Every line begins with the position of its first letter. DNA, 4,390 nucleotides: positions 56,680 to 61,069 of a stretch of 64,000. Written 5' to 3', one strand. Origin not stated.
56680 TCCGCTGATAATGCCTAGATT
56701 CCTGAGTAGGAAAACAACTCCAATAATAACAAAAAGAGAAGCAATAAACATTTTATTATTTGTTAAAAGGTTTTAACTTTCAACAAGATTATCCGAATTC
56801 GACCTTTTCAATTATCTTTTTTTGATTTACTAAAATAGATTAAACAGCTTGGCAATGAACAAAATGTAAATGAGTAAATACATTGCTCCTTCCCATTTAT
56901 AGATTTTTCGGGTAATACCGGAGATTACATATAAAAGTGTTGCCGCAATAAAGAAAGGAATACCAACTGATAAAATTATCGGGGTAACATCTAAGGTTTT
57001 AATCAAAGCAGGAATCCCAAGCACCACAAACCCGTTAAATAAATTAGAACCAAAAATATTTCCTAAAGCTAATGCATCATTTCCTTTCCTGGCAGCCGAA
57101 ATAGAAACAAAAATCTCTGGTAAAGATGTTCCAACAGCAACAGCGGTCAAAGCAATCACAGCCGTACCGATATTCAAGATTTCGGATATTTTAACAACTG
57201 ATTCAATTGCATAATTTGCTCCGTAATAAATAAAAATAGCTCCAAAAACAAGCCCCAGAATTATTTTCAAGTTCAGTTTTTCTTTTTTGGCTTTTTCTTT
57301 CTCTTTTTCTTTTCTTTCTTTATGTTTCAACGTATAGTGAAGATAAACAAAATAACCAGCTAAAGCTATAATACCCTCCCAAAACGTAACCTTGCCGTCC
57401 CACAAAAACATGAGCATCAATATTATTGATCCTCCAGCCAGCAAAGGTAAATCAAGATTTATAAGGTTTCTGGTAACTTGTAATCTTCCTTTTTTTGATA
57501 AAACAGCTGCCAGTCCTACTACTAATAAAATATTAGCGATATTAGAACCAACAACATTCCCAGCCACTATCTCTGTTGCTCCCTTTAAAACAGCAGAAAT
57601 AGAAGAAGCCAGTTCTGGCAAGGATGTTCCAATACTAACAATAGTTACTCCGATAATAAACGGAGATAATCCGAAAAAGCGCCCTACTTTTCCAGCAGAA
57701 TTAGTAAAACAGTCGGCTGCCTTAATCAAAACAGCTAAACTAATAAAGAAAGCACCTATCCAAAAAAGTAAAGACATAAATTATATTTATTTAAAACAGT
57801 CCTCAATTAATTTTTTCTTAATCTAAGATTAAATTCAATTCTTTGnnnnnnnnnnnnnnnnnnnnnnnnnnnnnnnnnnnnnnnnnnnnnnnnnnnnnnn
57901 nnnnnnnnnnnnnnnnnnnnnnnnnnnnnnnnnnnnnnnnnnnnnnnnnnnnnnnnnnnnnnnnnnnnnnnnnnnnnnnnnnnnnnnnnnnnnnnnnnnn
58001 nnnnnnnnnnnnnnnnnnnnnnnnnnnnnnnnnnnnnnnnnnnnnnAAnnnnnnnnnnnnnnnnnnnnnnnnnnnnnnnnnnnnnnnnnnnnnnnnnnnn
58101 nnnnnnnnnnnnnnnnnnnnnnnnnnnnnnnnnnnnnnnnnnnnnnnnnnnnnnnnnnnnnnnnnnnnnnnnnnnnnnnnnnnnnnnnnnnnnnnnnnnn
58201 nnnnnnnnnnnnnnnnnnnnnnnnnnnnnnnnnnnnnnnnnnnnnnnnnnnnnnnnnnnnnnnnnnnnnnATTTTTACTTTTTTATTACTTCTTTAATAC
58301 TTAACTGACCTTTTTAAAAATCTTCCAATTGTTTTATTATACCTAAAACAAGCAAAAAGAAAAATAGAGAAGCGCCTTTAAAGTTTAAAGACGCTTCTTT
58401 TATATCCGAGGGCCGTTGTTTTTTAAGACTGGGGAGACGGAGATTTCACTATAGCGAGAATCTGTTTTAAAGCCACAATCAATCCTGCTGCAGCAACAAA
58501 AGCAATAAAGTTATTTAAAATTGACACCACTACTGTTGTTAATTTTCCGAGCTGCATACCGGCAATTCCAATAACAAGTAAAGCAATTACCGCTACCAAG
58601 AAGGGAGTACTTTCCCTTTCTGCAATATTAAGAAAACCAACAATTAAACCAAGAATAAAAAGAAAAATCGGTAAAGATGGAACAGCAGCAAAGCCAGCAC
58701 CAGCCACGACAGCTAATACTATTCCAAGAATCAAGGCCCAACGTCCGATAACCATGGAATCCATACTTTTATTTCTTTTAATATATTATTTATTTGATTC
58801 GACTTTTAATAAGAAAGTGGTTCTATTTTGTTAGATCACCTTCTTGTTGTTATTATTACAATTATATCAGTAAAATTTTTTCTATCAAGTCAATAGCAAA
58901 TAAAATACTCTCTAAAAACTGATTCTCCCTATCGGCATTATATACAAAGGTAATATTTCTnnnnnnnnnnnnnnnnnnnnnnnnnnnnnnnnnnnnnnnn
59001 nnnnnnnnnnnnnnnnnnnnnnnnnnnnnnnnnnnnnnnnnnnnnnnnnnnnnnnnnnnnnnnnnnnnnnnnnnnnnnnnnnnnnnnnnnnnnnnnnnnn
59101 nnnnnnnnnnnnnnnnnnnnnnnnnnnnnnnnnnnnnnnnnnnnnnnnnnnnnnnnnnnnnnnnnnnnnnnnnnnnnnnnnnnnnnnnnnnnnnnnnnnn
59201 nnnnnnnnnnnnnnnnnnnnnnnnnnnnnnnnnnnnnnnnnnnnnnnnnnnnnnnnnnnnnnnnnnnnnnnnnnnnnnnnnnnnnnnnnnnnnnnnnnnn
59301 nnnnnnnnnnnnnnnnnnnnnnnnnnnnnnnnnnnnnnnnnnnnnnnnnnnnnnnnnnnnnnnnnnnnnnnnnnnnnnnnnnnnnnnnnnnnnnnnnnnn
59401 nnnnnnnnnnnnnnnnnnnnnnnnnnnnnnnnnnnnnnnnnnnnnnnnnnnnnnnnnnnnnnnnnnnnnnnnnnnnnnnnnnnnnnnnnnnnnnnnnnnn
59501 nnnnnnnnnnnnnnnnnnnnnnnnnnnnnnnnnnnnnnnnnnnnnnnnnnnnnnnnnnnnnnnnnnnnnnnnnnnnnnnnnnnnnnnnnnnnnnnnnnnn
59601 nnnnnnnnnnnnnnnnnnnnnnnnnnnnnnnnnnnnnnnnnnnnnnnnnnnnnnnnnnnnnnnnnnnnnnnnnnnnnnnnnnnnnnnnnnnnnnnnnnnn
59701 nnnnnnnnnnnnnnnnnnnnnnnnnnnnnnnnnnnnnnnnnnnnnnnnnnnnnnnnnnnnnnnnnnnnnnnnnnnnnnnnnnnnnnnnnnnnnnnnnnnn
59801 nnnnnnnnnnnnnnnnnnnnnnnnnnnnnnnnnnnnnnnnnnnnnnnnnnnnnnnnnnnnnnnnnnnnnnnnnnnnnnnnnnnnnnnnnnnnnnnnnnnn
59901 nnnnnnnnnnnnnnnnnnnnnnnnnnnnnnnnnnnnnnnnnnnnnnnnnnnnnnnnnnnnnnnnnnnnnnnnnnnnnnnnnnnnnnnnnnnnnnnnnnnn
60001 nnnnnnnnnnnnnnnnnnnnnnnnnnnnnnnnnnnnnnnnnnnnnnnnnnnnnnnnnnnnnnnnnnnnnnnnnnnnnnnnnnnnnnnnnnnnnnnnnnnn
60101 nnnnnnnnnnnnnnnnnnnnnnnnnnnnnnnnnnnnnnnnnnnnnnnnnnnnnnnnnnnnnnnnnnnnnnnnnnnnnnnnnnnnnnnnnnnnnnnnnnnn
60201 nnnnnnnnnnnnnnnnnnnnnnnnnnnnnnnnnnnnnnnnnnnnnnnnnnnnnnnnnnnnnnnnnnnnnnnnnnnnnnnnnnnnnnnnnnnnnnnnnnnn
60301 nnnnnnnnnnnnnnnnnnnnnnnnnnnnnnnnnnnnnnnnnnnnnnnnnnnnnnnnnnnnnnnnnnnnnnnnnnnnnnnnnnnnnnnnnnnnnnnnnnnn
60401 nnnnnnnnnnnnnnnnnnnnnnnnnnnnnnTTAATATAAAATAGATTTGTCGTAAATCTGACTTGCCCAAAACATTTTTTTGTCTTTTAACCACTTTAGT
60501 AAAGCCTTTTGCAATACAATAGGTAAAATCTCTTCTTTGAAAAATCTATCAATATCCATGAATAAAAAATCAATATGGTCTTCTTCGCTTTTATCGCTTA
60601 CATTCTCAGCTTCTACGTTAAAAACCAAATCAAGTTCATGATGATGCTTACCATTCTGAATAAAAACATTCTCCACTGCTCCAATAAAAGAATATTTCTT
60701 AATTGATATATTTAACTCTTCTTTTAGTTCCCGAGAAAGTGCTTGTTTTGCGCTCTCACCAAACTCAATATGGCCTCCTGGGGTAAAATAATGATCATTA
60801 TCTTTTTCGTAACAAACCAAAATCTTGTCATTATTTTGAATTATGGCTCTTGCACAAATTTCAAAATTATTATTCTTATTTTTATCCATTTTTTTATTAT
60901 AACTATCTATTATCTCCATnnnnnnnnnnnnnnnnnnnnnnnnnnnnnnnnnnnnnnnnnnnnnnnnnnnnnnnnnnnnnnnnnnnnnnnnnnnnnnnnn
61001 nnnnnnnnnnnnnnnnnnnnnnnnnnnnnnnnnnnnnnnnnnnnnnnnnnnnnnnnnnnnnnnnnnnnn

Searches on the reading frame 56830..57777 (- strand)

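Call 35: search_protein_families(library=pfam, proteins=[window:56830-57777:-], max_evalue=0.00001)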
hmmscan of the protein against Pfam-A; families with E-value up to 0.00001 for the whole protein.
window:56830-57777:- (315 aa): 1 family
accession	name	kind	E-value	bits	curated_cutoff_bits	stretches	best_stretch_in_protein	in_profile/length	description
PF01699.29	Na_Ca_ex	-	1.1e-63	214.2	24.9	2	7-149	3-149/151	Sodium/calcium exchanger protein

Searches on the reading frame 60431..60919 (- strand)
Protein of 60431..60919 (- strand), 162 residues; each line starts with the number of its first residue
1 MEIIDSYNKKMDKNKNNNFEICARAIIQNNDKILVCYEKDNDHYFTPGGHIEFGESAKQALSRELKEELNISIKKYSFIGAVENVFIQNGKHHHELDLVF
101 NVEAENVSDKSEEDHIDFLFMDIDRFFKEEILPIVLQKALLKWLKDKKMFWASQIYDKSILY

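Call 35: search_protein_families(library=pfam, proteins=[window:60431-60919:-], max_evalue=0.00001)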
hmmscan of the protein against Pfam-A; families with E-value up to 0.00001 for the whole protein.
window:60431-60919:- (162 aa): 1 family
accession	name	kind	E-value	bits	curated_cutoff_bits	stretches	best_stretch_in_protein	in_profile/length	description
PF00293.34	NUDIX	-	7.8e-13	49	21.1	1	23-126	6-118/134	NUDIX domain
